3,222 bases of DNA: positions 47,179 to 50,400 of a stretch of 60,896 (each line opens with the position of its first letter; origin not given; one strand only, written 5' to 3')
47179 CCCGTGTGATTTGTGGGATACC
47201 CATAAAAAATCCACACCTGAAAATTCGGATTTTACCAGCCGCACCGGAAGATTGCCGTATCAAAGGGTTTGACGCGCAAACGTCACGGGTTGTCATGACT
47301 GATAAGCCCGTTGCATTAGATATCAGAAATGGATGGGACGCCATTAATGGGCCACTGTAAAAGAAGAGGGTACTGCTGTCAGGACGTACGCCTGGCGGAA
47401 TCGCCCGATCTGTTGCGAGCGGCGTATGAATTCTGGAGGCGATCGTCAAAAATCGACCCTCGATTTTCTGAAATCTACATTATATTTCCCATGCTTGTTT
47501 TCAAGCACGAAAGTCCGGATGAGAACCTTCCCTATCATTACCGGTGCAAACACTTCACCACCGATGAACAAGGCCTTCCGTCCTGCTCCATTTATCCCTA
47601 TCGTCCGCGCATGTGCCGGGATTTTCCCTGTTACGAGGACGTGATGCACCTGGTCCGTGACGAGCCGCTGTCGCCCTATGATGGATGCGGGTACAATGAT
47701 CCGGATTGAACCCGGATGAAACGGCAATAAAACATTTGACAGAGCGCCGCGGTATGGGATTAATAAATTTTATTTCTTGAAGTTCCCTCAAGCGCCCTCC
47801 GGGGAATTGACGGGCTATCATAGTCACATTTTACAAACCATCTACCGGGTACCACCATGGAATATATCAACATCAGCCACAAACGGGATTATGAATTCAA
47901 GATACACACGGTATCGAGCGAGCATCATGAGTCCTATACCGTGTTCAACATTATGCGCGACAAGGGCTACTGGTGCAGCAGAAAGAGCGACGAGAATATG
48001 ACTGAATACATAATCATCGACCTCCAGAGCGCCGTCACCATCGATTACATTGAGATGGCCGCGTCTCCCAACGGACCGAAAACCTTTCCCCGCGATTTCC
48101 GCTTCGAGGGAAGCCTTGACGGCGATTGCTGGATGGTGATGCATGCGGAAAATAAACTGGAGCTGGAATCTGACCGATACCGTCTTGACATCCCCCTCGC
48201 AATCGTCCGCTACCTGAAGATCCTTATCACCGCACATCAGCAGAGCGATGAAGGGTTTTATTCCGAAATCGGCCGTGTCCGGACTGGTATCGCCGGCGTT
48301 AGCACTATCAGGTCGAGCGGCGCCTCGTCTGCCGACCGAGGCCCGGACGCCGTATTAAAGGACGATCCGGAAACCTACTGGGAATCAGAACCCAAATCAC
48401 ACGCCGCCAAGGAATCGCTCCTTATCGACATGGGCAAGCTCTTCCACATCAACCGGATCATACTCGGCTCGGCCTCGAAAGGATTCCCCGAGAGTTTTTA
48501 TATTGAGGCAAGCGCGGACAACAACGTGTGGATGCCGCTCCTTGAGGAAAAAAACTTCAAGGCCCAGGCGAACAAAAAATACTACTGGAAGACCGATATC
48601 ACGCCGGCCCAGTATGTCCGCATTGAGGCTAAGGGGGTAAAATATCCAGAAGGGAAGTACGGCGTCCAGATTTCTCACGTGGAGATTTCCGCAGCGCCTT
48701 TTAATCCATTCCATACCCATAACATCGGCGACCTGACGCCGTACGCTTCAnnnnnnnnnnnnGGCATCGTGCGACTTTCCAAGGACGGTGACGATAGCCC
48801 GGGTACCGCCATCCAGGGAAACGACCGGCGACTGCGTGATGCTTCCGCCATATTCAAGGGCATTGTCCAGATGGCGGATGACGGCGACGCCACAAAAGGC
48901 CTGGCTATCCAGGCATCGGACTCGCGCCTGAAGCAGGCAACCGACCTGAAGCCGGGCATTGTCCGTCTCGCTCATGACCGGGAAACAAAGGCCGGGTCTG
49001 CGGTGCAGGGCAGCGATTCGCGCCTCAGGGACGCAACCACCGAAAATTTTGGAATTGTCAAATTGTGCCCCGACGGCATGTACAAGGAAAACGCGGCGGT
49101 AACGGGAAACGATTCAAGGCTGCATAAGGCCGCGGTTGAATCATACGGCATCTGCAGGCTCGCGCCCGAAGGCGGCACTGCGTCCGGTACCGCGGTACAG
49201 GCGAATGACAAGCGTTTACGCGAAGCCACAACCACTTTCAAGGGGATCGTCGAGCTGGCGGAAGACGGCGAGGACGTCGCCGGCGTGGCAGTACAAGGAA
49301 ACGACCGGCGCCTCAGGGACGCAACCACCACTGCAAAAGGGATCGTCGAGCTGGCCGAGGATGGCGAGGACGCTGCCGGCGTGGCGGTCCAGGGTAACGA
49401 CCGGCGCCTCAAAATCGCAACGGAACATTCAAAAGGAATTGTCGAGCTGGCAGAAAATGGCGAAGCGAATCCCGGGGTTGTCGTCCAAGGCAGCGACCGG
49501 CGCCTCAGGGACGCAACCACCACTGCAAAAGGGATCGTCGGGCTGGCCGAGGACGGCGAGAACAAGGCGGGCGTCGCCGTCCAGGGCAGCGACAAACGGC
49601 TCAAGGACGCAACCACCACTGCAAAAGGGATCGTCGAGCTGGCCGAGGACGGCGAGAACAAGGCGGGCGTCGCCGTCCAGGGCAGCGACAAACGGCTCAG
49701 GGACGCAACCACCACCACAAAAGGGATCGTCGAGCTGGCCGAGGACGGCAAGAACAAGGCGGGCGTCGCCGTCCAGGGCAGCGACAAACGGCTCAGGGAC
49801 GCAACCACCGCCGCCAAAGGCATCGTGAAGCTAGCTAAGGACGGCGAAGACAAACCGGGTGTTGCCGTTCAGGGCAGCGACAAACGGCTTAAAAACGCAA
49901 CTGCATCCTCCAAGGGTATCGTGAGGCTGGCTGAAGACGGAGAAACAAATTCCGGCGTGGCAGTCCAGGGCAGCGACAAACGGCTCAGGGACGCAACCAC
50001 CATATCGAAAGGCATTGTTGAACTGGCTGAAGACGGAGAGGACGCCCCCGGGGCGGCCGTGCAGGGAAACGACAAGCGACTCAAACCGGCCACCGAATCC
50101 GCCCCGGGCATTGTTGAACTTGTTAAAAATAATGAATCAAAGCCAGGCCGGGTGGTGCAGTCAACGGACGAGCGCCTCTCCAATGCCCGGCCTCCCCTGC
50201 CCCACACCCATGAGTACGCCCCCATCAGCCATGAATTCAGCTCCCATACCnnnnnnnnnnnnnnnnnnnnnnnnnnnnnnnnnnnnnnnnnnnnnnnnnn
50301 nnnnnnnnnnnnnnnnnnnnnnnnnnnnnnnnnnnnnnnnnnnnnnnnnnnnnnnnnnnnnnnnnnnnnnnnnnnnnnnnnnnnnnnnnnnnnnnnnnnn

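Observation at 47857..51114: Orphan 1085-aa protein combining discoidin-like modules, 15 tail-fibre-like repeats and an unassigned C-terminal domain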

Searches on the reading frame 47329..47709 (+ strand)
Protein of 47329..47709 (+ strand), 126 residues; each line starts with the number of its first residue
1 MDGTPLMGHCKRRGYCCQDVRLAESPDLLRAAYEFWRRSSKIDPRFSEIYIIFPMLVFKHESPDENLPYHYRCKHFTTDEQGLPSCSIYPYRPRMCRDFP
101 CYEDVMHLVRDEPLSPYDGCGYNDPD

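Call 11: search_protein_families(library=pfam, proteins=[window:47329-47709:+], max_evalue=0.1)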
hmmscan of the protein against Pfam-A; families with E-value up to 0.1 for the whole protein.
window:47329-47709:+ (126 aa): 1 family
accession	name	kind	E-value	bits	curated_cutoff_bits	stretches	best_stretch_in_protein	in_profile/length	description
PF03692.20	CxxCxxCC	-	1.1e-05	26.4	23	1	9-102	1-72/85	Putative zinc- or iron-chelating domain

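Call 96: search_protein_families(library=padloc, proteins=[window:47329-47709:+], max_evalue=0.01)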
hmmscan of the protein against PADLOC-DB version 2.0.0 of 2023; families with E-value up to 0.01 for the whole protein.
window:47329-47709:+ (126 aa): 0 families

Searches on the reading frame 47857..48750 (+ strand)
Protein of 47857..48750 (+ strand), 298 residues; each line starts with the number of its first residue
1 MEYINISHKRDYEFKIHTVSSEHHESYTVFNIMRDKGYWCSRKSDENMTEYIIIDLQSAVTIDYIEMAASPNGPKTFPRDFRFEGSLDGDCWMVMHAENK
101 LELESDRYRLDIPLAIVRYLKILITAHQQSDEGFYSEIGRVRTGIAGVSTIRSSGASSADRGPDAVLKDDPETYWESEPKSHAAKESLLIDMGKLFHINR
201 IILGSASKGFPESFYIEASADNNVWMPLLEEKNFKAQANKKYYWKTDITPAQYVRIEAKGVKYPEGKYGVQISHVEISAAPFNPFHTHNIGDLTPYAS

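Call 11: search_protein_families(library=pfam, proteins=[window:47857-48750:+], max_evalue=0.1)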
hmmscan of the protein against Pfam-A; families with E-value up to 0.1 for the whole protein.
window:47857-48750:+ (298 aa): 4 families
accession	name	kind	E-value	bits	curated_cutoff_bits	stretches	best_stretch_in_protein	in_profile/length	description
PF00754.31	F5_F8_type_C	-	3.1e-27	95.7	28.2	2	153-260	4-114/127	F5/8 type C domain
PF22633.2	F5_F8_type_C_2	-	2.4e-13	51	27.8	2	170-256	6-91/91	NedA-like, galactose-binding domain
PF00055.23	Laminin_N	-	4.7e-08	33.2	25.9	1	168-228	63-124/233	Laminin N-terminal (Domain VI)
PF01834.22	XRCC1_N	-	7.8e-05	23.2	21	1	15-68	8-61/148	XRCC1 N terminal domain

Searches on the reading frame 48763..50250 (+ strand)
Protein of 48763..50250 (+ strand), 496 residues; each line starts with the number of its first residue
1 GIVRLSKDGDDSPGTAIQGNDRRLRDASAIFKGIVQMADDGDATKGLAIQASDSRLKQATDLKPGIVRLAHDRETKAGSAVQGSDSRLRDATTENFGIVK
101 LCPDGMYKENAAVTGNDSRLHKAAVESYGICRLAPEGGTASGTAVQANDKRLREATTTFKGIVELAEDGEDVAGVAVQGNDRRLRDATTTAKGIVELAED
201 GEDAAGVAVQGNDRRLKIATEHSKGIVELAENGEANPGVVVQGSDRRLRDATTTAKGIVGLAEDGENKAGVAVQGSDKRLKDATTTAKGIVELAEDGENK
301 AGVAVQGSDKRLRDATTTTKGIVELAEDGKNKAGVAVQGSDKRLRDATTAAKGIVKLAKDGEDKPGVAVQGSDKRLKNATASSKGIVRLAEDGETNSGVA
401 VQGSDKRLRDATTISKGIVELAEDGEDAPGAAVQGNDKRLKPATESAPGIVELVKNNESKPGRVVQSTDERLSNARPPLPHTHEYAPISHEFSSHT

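Call 44: search_dna_similar(query=window:48763-50250:+, collection=phages, mode=protein, max_evalue=0.00001, max_rows=25)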
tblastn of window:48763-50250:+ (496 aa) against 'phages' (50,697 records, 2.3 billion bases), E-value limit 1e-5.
Records with a match: 30; places in all: 30; records where one place covers at least 80% of the query: 0.
Best place of each record, by identity: <60% 30.
By first word of the organism name: Cronobacter 10; Enterobacter 10; Klebsiella 6; Escherichia 3; Citrobacter 1.
By host as written in the record: Cronobacter sakazakii 6; Enterobacter cloacae 6; Escherichia coli 3; Cronobacter sakazakii ATCC BAA894 2; Klebsiella pneumoniae 2; Klebsiella pneumoniae isolate ARCH-BD-1468 2; Klebsiella pneumoniae MH258 (clinical isolate) 1; Cronobacter sp. 1; and 7 more.
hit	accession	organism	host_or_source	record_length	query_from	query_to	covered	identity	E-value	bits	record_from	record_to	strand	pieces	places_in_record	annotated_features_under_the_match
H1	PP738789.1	Klebsiella phage vB_KpnM_Fraggle_ER53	Klebsiella pneumoniae MH258 (clinical ...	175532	121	400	56%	28.9%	9e-8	61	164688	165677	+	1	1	tail fiber protein proximal subunit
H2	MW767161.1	Cronobacter phage JC03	Cronobacter sakazakii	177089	121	400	56%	28.9%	1e-7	61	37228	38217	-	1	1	long-tail fiber proximal subunit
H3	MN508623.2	Enterobacter phage EC-F1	Enterobacter cloacae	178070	121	400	56%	28.9%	1e-6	57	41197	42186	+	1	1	long tail fiber proximal subunit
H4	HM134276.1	Escherichia phage RB16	Escherichia coli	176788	121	400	56%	28.9%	4e-6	56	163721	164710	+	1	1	34: gp34 long tail fiber proximal subunit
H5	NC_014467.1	Escherichia phage RB16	Escherichia coli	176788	121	400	56%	28.9%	4e-6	56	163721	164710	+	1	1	34: tail fiber protein proximal subunit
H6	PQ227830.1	Enterobacter phage EcL22g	Enterobacter cloacae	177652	121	400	56%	28.6%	1e-6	57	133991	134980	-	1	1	record has no annotation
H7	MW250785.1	Escherichia phage UPEC03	Escherichia coli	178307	121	400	56%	28.6%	2e-6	57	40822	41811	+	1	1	long tail fiber protein proximal subunit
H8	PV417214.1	Cronobacter phage D6b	Cronobacter sp.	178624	121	400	56%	28.6%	2e-6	57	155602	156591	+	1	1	long tail fiber proximal subunit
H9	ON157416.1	Cronobacter phage Dev_CS701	Cronobacter sakazakii NTU701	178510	121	400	56%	28.6%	2e-6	57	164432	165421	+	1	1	long tail fiber proximal subunit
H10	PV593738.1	Enterobacter phage vB_ECC_YI837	Enterobacter cloacae ST 837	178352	121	400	56%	28.6%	3e-6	56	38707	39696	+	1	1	tail fiber protein proximal subunit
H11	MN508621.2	Enterobacter phage EC-W1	Enterobacter cloacae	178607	121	400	56%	28.3%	2e-6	57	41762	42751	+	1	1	long tail fiber proximal subunit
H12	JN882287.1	Cronobacter phage vB_CsaM_GAP161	Cronobacter sakazakii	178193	121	400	56%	28.3%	2e-6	56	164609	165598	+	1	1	long tail fiber proximal subunit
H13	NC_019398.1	Cronobacter phage vB_CsaM_GAP161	Cronobacter sakazakii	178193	121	400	56%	28.3%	2e-6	56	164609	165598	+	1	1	tail fiber protein proximal subunit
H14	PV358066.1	Enterobacter phage ENT3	Enterobacter hormaechei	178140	121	400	56%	28.3%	6e-6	55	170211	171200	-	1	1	record has no annotation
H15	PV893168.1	Enterobacter phage BHU20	Klebsiella aerogenes (basionym: ...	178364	121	400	56%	28.3%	6e-6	55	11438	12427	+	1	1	record has no annotation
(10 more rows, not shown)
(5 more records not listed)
